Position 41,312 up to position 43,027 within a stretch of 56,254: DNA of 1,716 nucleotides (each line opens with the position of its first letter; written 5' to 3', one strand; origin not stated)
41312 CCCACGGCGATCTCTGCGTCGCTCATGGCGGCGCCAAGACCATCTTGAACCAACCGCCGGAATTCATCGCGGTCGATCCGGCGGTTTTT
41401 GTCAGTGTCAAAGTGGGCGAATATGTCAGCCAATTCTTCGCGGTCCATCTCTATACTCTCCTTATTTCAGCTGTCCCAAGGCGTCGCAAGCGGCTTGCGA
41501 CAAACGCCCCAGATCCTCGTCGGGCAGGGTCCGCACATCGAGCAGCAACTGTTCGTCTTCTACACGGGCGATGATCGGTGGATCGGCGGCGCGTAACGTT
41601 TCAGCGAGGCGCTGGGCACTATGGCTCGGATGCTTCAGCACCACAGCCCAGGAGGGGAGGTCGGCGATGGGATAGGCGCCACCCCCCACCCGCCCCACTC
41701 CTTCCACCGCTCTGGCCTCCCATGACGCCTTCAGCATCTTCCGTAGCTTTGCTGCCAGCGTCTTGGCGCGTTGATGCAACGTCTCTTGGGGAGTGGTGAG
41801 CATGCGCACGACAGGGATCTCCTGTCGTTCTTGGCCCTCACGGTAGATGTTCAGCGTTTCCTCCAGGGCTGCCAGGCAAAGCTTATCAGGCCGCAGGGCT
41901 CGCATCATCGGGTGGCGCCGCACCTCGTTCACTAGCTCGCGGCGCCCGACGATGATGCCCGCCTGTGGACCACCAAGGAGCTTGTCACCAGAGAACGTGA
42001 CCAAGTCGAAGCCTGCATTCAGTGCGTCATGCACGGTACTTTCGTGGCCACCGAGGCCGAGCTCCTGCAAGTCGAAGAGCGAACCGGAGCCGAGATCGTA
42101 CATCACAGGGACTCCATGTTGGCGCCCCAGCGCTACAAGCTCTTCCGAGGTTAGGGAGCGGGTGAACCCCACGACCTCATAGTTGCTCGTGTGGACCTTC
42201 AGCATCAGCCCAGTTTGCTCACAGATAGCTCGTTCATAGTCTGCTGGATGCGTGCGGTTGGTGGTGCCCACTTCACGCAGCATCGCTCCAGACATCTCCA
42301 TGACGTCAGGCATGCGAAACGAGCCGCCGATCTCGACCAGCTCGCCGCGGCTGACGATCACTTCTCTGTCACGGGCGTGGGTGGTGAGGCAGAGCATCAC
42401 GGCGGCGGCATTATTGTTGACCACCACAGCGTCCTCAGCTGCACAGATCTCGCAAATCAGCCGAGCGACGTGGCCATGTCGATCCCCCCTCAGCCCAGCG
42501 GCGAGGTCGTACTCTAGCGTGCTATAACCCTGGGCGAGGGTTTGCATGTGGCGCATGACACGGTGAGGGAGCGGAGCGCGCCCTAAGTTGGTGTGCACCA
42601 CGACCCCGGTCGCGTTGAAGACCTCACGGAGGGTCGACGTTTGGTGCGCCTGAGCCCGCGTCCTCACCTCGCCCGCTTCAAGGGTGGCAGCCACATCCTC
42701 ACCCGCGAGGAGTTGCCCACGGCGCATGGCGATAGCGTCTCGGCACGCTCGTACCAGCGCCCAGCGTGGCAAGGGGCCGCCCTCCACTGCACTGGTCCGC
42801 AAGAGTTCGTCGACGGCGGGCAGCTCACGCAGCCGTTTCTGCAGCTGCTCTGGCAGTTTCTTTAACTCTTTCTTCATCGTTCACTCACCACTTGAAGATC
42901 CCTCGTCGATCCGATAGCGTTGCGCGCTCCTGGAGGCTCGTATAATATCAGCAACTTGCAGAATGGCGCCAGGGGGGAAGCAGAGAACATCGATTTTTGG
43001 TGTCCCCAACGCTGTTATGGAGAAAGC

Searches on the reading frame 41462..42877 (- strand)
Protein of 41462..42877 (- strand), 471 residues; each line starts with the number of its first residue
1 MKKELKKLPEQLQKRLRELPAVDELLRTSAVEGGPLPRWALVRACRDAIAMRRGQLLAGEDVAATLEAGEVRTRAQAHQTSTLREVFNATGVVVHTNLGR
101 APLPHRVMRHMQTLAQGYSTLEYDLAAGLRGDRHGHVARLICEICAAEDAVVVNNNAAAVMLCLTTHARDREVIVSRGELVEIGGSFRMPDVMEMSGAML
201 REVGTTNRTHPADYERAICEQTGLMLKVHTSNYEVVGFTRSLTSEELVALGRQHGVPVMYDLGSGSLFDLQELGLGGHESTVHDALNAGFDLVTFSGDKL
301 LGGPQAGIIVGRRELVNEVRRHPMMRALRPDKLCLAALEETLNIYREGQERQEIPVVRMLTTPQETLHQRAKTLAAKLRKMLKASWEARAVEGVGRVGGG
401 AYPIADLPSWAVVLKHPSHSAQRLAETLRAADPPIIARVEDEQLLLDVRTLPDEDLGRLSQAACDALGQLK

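Call 85: search_protein_families(library=pfam, proteins=[window:41462-42877:-], max_evalue=0.001)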
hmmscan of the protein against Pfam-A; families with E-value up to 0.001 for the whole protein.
window:41462-42877:- (471 aa): 3 families
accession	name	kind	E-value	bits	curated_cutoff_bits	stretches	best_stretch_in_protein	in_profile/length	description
PF03841.19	SelA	-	3.1e-148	494.1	22.8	1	86-451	1-366/367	L-seryl-tRNA selenium transferase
PF12390.13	Se-cys_synth_N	-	0.0001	22.8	22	1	16-53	1-40/40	Selenocysteine synthase N terminal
PF01212.27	Beta_elim_lyase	-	0.0009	19.1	27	0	137-436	37-273/288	Beta-eliminating lyase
